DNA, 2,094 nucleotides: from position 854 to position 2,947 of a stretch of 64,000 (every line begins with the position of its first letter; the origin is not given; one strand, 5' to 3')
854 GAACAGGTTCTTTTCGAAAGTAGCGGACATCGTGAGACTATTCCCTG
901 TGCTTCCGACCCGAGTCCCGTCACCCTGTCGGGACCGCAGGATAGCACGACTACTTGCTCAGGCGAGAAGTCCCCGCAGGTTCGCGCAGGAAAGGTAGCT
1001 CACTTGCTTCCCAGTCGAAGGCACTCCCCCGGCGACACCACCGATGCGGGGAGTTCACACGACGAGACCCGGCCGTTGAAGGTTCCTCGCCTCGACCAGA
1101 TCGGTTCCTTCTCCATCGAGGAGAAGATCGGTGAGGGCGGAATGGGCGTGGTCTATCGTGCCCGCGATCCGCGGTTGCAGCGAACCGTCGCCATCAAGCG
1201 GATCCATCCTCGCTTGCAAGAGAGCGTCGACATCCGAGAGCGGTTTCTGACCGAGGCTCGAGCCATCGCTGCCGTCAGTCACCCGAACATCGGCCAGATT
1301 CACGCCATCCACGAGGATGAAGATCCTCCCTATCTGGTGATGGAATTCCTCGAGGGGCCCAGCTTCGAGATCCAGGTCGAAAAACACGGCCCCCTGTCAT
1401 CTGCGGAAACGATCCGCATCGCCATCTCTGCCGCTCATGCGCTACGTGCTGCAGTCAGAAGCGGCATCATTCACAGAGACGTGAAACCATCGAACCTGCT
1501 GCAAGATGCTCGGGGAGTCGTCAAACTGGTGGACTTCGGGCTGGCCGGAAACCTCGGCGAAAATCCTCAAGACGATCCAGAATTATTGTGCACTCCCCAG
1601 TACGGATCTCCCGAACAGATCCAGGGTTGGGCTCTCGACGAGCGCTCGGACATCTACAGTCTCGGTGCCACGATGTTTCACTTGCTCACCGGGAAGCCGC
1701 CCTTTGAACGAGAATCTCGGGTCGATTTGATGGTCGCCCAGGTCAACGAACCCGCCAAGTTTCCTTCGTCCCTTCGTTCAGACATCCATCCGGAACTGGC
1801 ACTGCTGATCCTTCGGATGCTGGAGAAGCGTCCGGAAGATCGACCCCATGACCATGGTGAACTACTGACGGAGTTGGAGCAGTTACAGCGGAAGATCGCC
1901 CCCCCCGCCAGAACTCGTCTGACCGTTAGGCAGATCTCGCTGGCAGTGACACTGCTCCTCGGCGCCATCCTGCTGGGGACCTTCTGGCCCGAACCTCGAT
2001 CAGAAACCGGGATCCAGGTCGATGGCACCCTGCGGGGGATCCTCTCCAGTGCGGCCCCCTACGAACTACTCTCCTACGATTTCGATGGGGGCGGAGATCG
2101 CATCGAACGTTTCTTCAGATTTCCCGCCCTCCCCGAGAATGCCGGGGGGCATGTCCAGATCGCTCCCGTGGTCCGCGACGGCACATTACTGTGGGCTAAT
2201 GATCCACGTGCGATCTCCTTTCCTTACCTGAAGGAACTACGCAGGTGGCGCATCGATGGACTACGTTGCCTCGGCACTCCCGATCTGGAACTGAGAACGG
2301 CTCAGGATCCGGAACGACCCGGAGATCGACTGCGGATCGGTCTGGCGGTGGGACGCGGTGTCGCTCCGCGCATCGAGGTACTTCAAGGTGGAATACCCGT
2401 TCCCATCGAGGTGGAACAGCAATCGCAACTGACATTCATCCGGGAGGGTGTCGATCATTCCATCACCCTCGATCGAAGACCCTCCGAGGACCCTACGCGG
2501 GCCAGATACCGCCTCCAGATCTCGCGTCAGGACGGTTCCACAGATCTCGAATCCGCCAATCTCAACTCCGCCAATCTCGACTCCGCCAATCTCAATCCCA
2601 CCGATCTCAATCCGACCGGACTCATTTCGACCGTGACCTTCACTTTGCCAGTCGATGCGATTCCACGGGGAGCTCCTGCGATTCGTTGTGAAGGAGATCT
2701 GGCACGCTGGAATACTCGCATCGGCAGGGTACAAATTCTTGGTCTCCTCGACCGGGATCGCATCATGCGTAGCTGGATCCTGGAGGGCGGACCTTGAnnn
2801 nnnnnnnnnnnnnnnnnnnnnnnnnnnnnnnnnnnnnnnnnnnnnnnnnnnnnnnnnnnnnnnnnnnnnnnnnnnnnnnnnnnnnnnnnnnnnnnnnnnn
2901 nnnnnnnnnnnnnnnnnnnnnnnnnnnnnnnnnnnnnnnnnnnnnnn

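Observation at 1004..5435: Ser/Thr kinase translationally coupled to an FHA-GAF-sigma54 activator directly upstream of a T2SS operon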

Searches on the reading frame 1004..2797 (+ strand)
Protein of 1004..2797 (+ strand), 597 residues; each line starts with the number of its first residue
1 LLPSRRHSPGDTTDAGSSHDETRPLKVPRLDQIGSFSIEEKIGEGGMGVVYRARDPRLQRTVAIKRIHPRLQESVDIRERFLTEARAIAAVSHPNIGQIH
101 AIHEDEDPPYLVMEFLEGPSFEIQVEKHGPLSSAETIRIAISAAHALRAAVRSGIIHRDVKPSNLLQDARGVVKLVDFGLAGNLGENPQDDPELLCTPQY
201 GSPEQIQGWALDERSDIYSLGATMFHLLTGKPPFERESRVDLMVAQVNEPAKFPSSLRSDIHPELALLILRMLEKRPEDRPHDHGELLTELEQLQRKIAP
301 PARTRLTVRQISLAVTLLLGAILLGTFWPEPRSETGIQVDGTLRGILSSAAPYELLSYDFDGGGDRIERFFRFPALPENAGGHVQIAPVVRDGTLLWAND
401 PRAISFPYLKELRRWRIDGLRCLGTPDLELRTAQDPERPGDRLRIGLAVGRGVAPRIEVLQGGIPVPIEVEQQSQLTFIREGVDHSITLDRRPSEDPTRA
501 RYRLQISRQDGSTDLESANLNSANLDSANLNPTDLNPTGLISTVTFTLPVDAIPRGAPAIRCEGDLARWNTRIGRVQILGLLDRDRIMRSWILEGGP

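Call 3: search_protein_families(library=pfam, proteins=[window:1004-2797:+], max_evalue=0.01)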
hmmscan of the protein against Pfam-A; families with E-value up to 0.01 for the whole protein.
window:1004-2797:+ (597 aa): 4 families
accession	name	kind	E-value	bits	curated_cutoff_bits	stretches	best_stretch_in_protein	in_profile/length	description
PF00069.31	Pkinase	-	3.8e-49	167.9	31.7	1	37-282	2-253/263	Protein kinase domain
PF07714.23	PK_Tyr_Ser-Thr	-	8e-32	111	23.1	1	37-282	2-250/258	Protein tyrosine and serine/threonine kinase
PF03109.22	ABC1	-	2.6e-08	33.8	22.9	1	108-189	142-222/244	ABC1 atypical kinase-like domain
PF01636.29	APH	-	1.3e-05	25.5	23.2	1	141-182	155-198/239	Phosphotransferase enzyme family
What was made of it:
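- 1004..2797 (+): Membrane Hanks-type Ser/Thr kinase, 597 aa, TTG start. Cytoplasmic kinase domain aa 37-282 (nt 1112-1849), single TM segment at about aa 309-326, periplasmic sensor domain aa 329-597 (nt 1988-2794). Pfam Pkinase E 3.8e-49 (call 3).
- Checked: ORF 1004-2797 (+) is a 597-aa protein with a Pkinase domain at aa 37-282 (E 3.8e-49, call 3).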

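Call 34: search_protein_families(library=ncbifam, proteins=[window:1004-2797:+], max_evalue=0.00001)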
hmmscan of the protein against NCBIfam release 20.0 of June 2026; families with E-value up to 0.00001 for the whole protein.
window:1004-2797:+ (597 aa): 11 families
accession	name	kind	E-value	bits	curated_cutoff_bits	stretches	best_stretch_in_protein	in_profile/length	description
NF033483.0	PknB_PASTA_kin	equivalog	1.3e-79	268.8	450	1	36-298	9-272/563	Stk1 family PASTA domain-containing Ser/Thr kinase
NF052427.1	StpK7MSMEG_1200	equivalog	1.6e-44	152.4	900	1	32-289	5-263/601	serine/threonine protein kinase StpK7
NF047741.1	antiphage_MADS6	equivalog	2e-40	138.9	460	2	127-299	292-465/612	methylation-associated defense system protein kinase MAD6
NF009651.0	PRK13184.1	equivalog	7.1e-33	113.6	839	1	35-293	3-289/932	serine/threonine-protein kinase PknD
NF038150.1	lanthi_synth_IV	equivalog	7.1e-32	110.6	650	1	34-306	189-471/851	class IV lanthionine synthetase LanL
TIGR03903.1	TOMM_kin_cyc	equivalog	2.4e-28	98.6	705.75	1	59-291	3-244/1267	TOMM system kinase/cyclase fusion protein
NF053615.1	SerThrKinAfsKStmc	equivalog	4.9e-28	98.2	1300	1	32-263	11-241/809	protein serine/threonine kinase AfsK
NF033442.0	BREX_PglW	equivalog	5.2e-18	64.2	990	2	199-303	393-495/1391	BREX system serine/threonine kinase PglW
NF038151.1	lanthi_synth_III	equivalog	8.5e-14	50.9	575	1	34-229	221-424/833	class III lanthionine synthetase LanKC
NF043056.1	T4SS_LegK1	equivalog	2.9e-10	39.4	550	1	91-222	135-278/516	Dot/Icm T4SS effector kinase LegK1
NF011463.0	PRK14879.1-4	equivalog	3.5e-08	33.1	188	1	65-181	50-160/237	Kae1-associated kinase Bud32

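Call 63: find_homologous_proteins(query=window:1004-2794:+, max_evalue=1e-30)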
Query window:1004-2794:+ (597 aa): 5372 proteins with E <= 1e-30 among 8000 candidates; the best 120 are listed.
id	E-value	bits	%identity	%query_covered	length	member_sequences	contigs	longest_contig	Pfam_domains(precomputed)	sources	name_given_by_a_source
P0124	0.0e+0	1342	100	100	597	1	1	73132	PF07714.24,PF00069.32,PF03109.23,PF01636.30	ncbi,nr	ncbi:MAG: serine/threonine-protein kinase [Planctomycetota bacterium]|nr:serine/threonine-protein ki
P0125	0.0e+0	1121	85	100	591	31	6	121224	PF07714.24,PF00069.32,PF03109.23,PF01636.30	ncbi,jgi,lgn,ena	jgi:serine/threonine protein kinase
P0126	6.0e-282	954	73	100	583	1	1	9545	PF07714.24,PF00069.32,PF03109.23,PF01636.30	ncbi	-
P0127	3.5e-280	949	73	100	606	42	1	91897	PF07714.24,PF00069.32,PF03109.23,PF01636.30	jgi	-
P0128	2.9e-278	942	71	100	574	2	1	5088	PF07714.24,PF00069.32,PF03109.23,PF01636.30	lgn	-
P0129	9.5e-246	835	63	100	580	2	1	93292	PF07714.24,PF00069.32,PF03109.23,PF01636.30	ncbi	-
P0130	5.0e-244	829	65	100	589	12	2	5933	PF07714.24,PF00069.32,PF03109.23,PF01636.30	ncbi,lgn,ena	-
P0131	1.6e-243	827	64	100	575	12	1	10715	PF07714.24,PF00069.32,PF03109.23,PF01636.30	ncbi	ncbi:MAG: serine/threonine-protein kinase [Planctomycetota bacterium]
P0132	5.5e-240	816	68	94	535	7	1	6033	PF07714.24,PF00069.32,PF03109.23,PF01636.30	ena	-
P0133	1.0e-237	808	64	96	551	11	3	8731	PF07714.24,PF00069.32,PF03109.23,PF01636.30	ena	-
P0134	3.8e-231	787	63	96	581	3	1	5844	PF07714.24,PF00069.32,PF03109.23,PF01636.30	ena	-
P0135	5.0e-176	605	50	99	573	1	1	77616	PF07714.24,PF00069.32,PF03109.23,PF01636.30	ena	-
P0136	3.4e-175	602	50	99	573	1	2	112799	PF07714.24,PF00069.32,PF03109.23,PF01636.30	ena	-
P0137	4.0e-175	602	50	99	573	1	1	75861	PF07714.24,PF00069.32,PF03109.23,PF01636.30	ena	-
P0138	8.2e-175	601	50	99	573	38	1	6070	PF07714.24,PF00069.32,PF03109.23,PF01636.30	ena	-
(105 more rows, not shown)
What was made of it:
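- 1004..2797 (+): About 55 full-length orthologous clusters, all from Planctomycetota or unnamed metagenomes (call 63).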

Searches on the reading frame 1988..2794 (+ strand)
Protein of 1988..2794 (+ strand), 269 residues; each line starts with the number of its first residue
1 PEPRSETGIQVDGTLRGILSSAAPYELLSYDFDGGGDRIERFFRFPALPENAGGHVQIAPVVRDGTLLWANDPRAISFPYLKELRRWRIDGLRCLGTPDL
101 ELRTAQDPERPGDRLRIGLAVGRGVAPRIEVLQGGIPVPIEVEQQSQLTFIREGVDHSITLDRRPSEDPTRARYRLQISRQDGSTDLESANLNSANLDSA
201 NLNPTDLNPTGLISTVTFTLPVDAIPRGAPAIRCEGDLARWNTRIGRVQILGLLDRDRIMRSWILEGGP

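Call 46: find_homologous_proteins(query=window:1988-2794:+, max_evalue=0.001)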
Query seq(269 aa) (269 aa): 3 proteins with E <= 0.001 among 2152 candidates.
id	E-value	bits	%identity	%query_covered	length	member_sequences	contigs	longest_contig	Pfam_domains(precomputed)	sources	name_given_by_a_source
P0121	1.1e-72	262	59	82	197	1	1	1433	-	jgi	-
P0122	1.6e-70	255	71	66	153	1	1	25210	-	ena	-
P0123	9.7e-55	204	42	94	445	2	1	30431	PF07714.24,PF00069.32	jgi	-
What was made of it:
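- Tried and rejected: The word-indexed search with the kinase sensor domain gave only 3 hits (call 46).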

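Call 73: predict_structure(alignment_id=A4)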
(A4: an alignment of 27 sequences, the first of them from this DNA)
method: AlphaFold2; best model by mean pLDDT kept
length: 269 residues; sequences in the alignment: 27
mean_pLDDT: 87.4   pTM: 0.85
mean pLDDT of the five models: 87.4, 87.0, 86.9, 86.1, 86.0
residues with pLDDT >= 90: 187; 70-90: 41; 50-70: 25; < 50: 16
segments of 3 or more residues with pLDDT < 50: 1-7, 198-202
pLDDT, mean of each block of 10 residues (from residue 1): 52 90 94 87 84 81 95 95 97 97 92 96 96 97 94 96 98 97 59 49 54 96 97 90 97 95 81
secondary structure, 60 per line:
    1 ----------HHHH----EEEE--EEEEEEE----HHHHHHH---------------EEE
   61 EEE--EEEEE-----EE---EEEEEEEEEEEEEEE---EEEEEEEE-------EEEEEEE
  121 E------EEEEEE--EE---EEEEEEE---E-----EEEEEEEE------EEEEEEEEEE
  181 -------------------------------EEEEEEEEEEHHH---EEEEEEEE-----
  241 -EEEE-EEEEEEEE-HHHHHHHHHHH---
elements in order: H11-14 E19-22 E25-31 H36-42 E58-63 E66-70 E81-95 E99-106 E114-121 E128-133 E141-147 E157-164 E171-180 E212-221 E228-235 E242-245 E247-254 H256-266
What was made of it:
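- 1988..2794 (+): Periplasmic sensor domain of the kinase, predicted to have a concanavalin-A-like lectin/glucanase beta-sandwich fold. AlphaFold2 on a 27-sequence alignment gave mean pLDDT 87.4 and pTM 0.85 (call 73).
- On Pentapeptide-repeat protein (Pfam Pentapeptide families): Disordered loop in the model (call 73).
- On Concanavalin-A-like lectin/glucanase fold: Model pLDDT 87.4 (call 73).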

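Call 80: search_protein_representatives(alignment_id=A4)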
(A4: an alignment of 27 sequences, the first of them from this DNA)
Query: 27 sequences, 247 profile positions. Proteins with E-value up to 0.001 (for the whole library): 35; up to 1e-10: 20; up to 1e-30: 15. The best 35 are listed.
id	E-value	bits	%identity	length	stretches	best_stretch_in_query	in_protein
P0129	8.8e-89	313.6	-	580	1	3-246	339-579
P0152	1.7e-81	289.8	-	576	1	5-245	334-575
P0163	1.1e-78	280.5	-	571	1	3-246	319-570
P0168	8.2e-74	264.6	-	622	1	3-245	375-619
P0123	5.2e-73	261.9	-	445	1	8-243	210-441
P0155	6.9e-71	255.0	-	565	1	7-244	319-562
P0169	1.9e-66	240.4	-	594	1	3-244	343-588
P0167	2.5e-66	240.1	-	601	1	5-240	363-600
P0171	6.0e-61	222.4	-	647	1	3-245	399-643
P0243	5.2e-60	219.4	-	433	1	14-246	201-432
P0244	2.1e-59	217.4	-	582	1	2-239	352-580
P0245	6.1e-56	206.0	-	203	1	47-242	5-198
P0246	3.6e-54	200.2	-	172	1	78-246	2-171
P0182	6.6e-53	196.1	-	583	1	5-246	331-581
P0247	1.8e-49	184.8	-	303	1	4-233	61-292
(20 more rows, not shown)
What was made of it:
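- Tried and rejected: The exhaustive profile search replaced it (call 80).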
